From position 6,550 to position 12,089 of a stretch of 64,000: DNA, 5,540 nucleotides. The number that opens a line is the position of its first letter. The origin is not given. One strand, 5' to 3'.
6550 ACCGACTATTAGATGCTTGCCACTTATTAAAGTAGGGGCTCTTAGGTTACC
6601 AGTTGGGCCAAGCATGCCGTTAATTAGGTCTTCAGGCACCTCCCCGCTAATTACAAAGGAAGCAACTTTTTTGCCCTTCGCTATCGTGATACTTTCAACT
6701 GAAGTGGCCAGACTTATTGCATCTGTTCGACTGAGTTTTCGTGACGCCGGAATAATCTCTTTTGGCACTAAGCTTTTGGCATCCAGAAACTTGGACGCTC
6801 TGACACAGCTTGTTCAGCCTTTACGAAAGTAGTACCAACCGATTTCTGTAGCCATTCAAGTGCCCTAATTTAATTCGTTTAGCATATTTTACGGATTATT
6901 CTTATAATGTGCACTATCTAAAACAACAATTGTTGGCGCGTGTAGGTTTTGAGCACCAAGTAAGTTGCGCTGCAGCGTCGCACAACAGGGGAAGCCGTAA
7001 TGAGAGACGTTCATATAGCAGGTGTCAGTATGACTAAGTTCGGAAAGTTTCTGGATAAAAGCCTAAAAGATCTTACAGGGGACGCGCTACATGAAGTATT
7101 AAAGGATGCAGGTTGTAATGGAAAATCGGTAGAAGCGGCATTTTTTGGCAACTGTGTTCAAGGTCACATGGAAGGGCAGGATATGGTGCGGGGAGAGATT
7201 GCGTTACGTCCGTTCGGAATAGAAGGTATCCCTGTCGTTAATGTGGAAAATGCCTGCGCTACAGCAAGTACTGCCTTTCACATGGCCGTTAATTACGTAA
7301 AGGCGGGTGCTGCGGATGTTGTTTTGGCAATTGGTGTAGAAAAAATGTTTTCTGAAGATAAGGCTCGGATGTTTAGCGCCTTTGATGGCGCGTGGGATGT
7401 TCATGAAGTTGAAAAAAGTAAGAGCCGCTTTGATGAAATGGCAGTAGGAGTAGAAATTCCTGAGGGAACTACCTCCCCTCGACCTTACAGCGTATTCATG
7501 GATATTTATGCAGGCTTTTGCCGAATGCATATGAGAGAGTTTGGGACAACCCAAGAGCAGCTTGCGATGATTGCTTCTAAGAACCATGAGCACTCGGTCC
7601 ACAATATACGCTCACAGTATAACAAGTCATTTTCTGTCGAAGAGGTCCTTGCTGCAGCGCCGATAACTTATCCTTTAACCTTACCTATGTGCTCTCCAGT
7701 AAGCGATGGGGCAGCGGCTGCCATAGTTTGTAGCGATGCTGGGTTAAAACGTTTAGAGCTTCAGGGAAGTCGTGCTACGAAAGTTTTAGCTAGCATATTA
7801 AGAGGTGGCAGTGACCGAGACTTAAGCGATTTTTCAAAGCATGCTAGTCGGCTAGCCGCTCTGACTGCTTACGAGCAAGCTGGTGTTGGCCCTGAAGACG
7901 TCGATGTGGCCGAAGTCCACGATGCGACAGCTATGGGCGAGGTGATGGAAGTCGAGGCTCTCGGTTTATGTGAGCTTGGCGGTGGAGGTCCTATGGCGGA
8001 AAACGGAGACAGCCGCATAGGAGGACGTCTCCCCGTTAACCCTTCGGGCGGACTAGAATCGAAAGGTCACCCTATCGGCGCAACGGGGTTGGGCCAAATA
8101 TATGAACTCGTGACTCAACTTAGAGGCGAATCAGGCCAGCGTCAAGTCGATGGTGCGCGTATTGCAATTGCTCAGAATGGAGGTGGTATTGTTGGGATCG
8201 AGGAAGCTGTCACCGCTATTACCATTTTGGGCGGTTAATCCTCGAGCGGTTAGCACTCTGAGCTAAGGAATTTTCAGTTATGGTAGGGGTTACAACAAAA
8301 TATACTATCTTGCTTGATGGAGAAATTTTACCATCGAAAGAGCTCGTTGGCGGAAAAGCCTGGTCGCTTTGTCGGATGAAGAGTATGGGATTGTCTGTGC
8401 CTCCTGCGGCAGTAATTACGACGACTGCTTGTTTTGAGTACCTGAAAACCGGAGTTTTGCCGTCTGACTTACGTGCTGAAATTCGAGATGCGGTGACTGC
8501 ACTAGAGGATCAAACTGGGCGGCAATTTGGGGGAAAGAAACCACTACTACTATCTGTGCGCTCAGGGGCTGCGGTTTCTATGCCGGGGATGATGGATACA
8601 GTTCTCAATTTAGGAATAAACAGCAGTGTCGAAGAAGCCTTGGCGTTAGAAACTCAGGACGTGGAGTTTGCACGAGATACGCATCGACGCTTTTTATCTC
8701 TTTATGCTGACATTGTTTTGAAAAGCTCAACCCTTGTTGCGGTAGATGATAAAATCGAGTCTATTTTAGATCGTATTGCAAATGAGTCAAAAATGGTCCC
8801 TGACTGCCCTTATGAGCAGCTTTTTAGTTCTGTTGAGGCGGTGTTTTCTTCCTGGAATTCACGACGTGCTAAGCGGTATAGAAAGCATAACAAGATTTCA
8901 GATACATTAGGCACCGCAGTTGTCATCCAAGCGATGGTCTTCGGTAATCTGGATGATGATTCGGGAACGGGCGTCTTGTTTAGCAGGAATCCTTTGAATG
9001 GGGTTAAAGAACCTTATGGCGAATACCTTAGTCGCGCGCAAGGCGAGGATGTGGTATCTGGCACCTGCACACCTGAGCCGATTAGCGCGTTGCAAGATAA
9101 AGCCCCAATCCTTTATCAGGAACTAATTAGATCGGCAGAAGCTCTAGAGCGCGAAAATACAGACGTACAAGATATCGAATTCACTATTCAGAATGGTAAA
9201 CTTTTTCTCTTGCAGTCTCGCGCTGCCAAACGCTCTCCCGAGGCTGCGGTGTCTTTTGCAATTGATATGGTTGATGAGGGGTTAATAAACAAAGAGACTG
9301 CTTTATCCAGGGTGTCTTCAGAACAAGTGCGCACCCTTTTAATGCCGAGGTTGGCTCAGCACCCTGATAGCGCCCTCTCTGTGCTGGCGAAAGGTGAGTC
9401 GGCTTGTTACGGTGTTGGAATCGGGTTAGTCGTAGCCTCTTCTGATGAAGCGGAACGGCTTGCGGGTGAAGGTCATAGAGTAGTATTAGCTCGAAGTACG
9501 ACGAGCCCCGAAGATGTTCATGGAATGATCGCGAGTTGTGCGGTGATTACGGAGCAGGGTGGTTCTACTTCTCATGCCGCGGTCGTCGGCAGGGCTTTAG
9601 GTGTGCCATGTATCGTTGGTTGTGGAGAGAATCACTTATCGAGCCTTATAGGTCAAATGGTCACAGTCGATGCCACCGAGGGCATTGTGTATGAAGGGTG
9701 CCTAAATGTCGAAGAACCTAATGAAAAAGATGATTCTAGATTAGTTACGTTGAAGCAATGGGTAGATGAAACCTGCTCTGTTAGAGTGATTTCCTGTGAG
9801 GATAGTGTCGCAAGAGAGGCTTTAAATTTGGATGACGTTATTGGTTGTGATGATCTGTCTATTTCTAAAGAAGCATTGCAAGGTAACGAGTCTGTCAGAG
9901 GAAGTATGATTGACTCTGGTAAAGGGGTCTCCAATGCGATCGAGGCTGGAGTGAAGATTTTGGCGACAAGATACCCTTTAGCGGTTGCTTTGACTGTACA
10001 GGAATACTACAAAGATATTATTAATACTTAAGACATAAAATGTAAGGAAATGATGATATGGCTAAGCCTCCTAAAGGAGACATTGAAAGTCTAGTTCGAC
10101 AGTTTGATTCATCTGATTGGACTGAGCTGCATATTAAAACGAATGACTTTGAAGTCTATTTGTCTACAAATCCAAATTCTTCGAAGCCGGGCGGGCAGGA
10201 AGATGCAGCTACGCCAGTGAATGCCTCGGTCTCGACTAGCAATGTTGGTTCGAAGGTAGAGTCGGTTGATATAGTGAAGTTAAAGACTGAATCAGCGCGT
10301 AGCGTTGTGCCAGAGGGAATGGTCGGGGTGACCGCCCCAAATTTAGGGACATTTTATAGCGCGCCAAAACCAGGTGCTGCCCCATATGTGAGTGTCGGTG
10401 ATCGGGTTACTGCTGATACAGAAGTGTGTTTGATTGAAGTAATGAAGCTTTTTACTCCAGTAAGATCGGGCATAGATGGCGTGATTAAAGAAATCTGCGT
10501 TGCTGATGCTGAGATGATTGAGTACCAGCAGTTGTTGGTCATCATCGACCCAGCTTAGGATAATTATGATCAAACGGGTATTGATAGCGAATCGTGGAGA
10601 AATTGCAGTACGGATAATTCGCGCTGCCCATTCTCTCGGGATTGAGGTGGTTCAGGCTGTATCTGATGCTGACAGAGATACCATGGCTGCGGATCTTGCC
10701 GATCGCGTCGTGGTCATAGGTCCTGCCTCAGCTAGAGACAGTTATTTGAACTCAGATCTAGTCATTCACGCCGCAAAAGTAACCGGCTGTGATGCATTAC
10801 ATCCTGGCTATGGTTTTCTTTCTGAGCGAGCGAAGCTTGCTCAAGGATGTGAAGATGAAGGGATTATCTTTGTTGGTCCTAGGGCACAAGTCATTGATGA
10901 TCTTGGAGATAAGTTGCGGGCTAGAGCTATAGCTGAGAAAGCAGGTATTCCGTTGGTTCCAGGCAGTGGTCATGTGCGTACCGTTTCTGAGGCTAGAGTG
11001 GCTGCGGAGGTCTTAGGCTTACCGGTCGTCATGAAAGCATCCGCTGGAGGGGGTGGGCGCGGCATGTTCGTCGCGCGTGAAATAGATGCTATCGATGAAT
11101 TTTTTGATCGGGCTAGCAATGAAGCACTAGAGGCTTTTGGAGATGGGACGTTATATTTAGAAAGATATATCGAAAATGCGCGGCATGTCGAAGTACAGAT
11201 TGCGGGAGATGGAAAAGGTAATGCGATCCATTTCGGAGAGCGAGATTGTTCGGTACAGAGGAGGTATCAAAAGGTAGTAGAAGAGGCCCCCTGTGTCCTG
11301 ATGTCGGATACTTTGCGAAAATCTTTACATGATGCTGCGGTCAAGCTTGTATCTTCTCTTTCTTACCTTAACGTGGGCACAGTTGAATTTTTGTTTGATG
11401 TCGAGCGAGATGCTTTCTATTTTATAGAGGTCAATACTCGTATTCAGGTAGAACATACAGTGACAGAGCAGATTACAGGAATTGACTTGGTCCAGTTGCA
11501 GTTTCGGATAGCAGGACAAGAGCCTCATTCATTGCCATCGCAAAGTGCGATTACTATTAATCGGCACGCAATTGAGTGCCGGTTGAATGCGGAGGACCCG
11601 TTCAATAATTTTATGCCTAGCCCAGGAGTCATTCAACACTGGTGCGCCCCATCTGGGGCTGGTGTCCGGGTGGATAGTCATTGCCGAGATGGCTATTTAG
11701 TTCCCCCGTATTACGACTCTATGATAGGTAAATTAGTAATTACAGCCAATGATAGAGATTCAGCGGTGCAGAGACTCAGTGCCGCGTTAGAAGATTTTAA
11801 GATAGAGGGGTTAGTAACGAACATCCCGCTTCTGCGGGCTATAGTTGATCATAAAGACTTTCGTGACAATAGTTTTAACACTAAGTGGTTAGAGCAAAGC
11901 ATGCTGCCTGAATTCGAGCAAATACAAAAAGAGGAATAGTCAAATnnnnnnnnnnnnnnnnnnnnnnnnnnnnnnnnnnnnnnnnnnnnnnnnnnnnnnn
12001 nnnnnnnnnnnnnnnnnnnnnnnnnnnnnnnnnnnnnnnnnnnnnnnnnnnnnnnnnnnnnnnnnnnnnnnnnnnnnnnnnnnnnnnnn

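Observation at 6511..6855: Candidate selenoprotein: ArsC/Spx-family gene with UGA replacing the first Cys of CxxC, plus a SECIS-like hairpin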

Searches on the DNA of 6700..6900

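Call 63: search_rna_families(source=window, start=6700, end=6900, threshold=evalue, max_evalue=10, show_alignments=2)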
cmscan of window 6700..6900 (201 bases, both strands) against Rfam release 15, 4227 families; matches with E-value up to 10: 1.
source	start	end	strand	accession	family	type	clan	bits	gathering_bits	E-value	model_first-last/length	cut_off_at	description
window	6852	6891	+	RF03388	mir-9418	Gene; miRNA;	-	15.7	82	2.6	1-61/61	no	mir-9418 microRNA precursor family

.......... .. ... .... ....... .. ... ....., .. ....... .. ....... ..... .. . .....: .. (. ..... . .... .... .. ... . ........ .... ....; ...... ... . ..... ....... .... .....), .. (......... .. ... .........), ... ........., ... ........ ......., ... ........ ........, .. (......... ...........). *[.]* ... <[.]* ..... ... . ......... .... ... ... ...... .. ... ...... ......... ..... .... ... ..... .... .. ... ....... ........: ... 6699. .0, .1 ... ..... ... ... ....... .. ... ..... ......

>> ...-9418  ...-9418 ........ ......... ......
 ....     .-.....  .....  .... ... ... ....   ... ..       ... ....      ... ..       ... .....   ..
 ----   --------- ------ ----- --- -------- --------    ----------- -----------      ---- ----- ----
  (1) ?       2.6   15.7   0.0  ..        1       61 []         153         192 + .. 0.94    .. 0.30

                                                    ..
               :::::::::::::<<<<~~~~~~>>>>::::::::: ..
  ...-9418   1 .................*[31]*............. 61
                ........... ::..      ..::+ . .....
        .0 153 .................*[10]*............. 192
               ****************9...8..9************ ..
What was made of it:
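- On Rfam SECIS families: No SECIS family matches at E <= 10 in 6700-6900 (call 63).
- Closest known: Consensus bacterial SECIS. Different: There is no primary-sequence resemblance to the E. coli elements and no Rfam SECIS match (call 63).
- No Rfam SECIS family matches (call 63). There is no Rfam SECIS hit (call 63).
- Tried and rejected: No hit (call 63).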

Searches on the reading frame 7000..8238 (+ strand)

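Call 12: search_protein_families(library=ncbifam, proteins=[window:7000-8238:+], max_evalue=0.00001)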
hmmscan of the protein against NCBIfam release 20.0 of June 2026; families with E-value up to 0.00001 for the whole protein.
window:7000-8238:+ (412 aa): 46 families (the best 25 are shown)
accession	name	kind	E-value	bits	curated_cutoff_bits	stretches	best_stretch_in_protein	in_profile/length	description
NF004720.0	PRK06064.1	subfamily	5.2e-95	318.5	420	2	166-397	143-376/389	thiolase domain-containing protein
NF006102.0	PRK08256.1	subfamily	1.6e-93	313.9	436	1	2-395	3-380/394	lipid-transfer protein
NF053570.1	AcCoTHIOL_METTL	equivalog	1.3e-84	284.3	600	1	1-399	1-374/385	acetyl-CoA acetyltransferase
NF004810.0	PRK06157.1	equivalog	1.6e-72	244.9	403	1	2-411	7-396/400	acetyl-CoA acetyltransferase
NF009228.0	PRK12578.1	subfamily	2e-72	244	485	2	165-396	142-375/387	thiolase domain-containing protein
NF005704.0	PRK07516.1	subfamily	2.1e-68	231.1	412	2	165-397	142-376/389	thiolase domain-containing protein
NF053628.1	BnzsclthlBbsBGT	equivalog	1.7e-63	214.8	750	2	166-408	139-383/389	benzoylsuccinyl-CoA thiolase subunit BbsB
NF004715.0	PRK06059.1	equivalog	2.8e-58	197.8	424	2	170-395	147-387/399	lipid-transfer protein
NF004982.0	PRK06365.1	equivalog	1.3e-47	162.9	695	3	280-396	292-416/430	thiolase domain-containing protein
NF004811.0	PRK06158.1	subfamily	6.8e-43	147.1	421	1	5-401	11-373/384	acetyl-CoA acetyltransferase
NF006180.0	PRK08313.1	subfamily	4.4e-42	144.3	514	1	2-396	4-372/389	thiolase domain-containing protein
NF006010.0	PRK08142.1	subfamily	3.1e-41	141.4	462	1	163-407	139-383/388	thiolase domain-containing protein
NF004936.0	PRK06289.1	equivalog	7.7e-41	140.2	375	2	166-398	149-393/405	acetyl-CoA acetyltransferase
NF004721.0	PRK06065.1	equivalog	5.3e-35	121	455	1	169-397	152-382/393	thiolase domain-containing protein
NF005892.0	PRK07855.1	subfamily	2.1e-31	109.2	469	1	5-394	9-377/390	lipid-transfer protein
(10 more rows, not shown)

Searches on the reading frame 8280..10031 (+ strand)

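Call 12: search_protein_families(library=ncbifam, proteins=[window:8280-10031:+], max_evalue=0.00001)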
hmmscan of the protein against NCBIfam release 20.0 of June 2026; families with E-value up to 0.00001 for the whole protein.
window:8280-10031:+ (583 aa): 22 families
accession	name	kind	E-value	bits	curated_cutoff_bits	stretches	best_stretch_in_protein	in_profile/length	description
NF004531.0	PRK05878.1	equivalog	4.8e-205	682.2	456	1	5-574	8-528/534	pyruvate, phosphate dikinase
TIGR01828.1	pyru_phos_dikin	equivalog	3.1e-151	505.2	843.45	2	168-510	189-538/865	pyruvate, phosphate dikinase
NF005057.0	PRK06464.1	equivalog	1.1e-38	132.9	598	2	280-484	297-474/798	phosphoenolpyruvate synthase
TIGR01418.1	PEP_synth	equivalog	2.2e-33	115.6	739.75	2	280-480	291-466/784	pyruvate, water dikinase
NF004881.0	PRK06241.2-2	equivalog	2.3e-22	79.1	883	2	370-470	789-887/898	phosphoenolpyruvate synthase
NF052631.1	prodigiosin_PigC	equivalog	1.5e-19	69.4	1300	0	179-264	124-207/883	prodigiosin ligase PigC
NF052632.1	undecylprod_RedH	equivalog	1.9e-18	65.9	1350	0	179-264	125-203/880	undecylprodigiosin ligase RedH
NF004878.0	PRK06241.1-3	subfamily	4.6e-18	64.7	945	0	179-266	142-225/891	phosphoenolpyruvate synthase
NF004883.0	PRK06241.2-4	equivalog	1.4e-16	59.9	1063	0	181-266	157-238/928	phosphoenolpyruvate synthase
NF004882.0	PRK06241.2-3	equivalog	3.7e-16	58.4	850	1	21-322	10-282/827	phosphoenolpyruvate synthase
NF004978.0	PRK06354.1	subfamily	4.1e-12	45.3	462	1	368-475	481-587/590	pyruvate kinase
NF004880.0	PRK06241.2-1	equivalog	5.9e-12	44.3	972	0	187-316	144-280/837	phosphoenolpyruvate synthase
NF004877.0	PRK06241.1-2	subfamily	7.3e-12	44.4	866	0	180-266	144-226/869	phosphoenolpyruvate synthase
NF041857.1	RIF_Ptrans_rph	equivalog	3.1e-11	42.4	999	0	382-470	777-861/864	rifamycin-inactivating phosphotransferase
NF006153.0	PRK08296.1-5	subfamily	1.5e-09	36.8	578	1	343-470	480-603/608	hypothetical protein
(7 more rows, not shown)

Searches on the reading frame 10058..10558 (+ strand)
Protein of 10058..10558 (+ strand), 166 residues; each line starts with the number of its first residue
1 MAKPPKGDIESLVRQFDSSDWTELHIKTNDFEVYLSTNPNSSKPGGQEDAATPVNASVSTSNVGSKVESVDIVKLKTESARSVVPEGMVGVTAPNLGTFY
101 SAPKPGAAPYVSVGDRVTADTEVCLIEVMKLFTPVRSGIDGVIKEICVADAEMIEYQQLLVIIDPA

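Call 12: search_protein_families(library=ncbifam, proteins=[window:10058-10558:+], max_evalue=0.00001)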
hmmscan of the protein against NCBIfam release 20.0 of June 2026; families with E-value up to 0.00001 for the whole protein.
window:10058-10558:+ (166 aa): 6 families
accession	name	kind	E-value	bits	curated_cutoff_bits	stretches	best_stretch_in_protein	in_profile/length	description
TIGR00531.1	BCCP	equivalog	5.2e-29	101.7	115.2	1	8-164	5-155/156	acetyl-CoA carboxylase biotin carboxyl carrier protein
NF005457.0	PRK07051.1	equivalog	2.2e-18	66.2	87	1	91-164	6-79/80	acetyl-CoA carboxylase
NF006761.0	PRK09282.1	domain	3.7e-13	48.8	402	1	27-164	472-590/591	pyruvate carboxylase subunit B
NF009554.0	PRK12999.1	equivalog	6e-08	31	965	1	101-164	1081-1146/1147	pyruvate carboxylase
TIGR02712.1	urea_carbox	equivalog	2.5e-07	28.8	1303.85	1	27-163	1073-1200/1201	urea carboxylase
NF006079.0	PRK08225.1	equivalog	2.2e-06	27.6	95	1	111-163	17-69/70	acetyl-CoA carboxylase biotin carboxyl carrier protein subunit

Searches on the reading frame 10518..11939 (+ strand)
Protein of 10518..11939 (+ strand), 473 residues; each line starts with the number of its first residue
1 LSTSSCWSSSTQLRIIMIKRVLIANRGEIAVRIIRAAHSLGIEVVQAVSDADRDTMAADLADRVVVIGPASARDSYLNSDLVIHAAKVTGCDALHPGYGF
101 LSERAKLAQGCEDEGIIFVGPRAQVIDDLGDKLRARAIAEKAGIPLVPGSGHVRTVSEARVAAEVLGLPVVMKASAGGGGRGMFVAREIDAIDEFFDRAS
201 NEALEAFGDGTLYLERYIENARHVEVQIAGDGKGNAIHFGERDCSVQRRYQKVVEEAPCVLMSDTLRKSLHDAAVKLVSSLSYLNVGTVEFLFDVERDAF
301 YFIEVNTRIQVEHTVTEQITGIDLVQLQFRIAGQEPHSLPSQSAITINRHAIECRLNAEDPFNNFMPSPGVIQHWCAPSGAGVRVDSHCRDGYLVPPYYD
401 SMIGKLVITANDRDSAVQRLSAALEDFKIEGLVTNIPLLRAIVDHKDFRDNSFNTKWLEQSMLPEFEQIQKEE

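Call 12: search_protein_families(library=ncbifam, proteins=[window:10518-11939:+], max_evalue=0.00001)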
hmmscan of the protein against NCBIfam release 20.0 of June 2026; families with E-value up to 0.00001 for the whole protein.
window:10518-11939:+ (473 aa): 25 families
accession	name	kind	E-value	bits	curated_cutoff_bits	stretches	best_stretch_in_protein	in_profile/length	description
NF006367.0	PRK08591.1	subfamily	2.4e-183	610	597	1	17-464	1-447/451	acetyl-CoA carboxylase biotin carboxylase subunit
NF009471.0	PRK12833.1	equivalog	6.5e-178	592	686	1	17-468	4-454/467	acetyl-CoA carboxylase biotin carboxylase subunit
TIGR00514.1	accC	equivalog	3.6e-172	573.2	626.5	1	17-461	1-444/449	acetyl-CoA carboxylase biotin carboxylase subunit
NF009554.0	PRK12999.1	equivalog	1.4e-169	566.2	965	1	17-461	4-455/1147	pyruvate carboxylase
NF006406.0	PRK08654.1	equivalog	1.5e-166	554.8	739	1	17-468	1-452/499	acetyl-CoA carboxylase biotin carboxylase subunit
NF004085.0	PRK05586.1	equivalog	2.4e-162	540.9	723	1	17-462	1-445/448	acetyl-CoA carboxylase biotin carboxylase subunit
NF006286.0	PRK08462.1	equivalog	3e-158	527.3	740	1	18-461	4-444/445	acetyl-CoA carboxylase biotin carboxylase subunit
TIGR02712.1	urea_carbox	equivalog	1.7e-157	526.2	1303.85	1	19-461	2-442/1201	urea carboxylase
TIGR01235.1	pyruv_carbox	equivalog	1.1e-150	503.3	1114.45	1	20-461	1-451/1143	pyruvate carboxylase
NF005525.0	PRK07178.1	equivalog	2.9e-150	501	768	1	17-461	1-442/471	acetyl-CoA carboxylase biotin carboxylase subunit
NF006287.0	PRK08463.1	equivalog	8e-145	483.3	775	1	17-465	1-448/479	acetyl-CoA carboxylase subunit A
NF003671.0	PRK05294.1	equivalog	6.6e-14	50.5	599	1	105-334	640-863/1058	carbamoyl-phosphate synthase large subunit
TIGR01369.1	CPSaseII_lrg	equivalog_domain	1.5e-13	49.3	1027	1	106-334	644-866/1052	carbamoyl-phosphate synthase (glutamine-hydrolyzing) large subunit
NF004679.0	PRK06019.1-5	equivalog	3.3e-12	45.9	326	1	20-296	4-255/376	5-(carboxyamino)imidazole ribonucleotide synthase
TIGR01161.1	purK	equivalog_domain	4.5e-11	42.6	318.4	1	25-301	6-258/362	5-(carboxyamino)imidazole ribonucleotide synthase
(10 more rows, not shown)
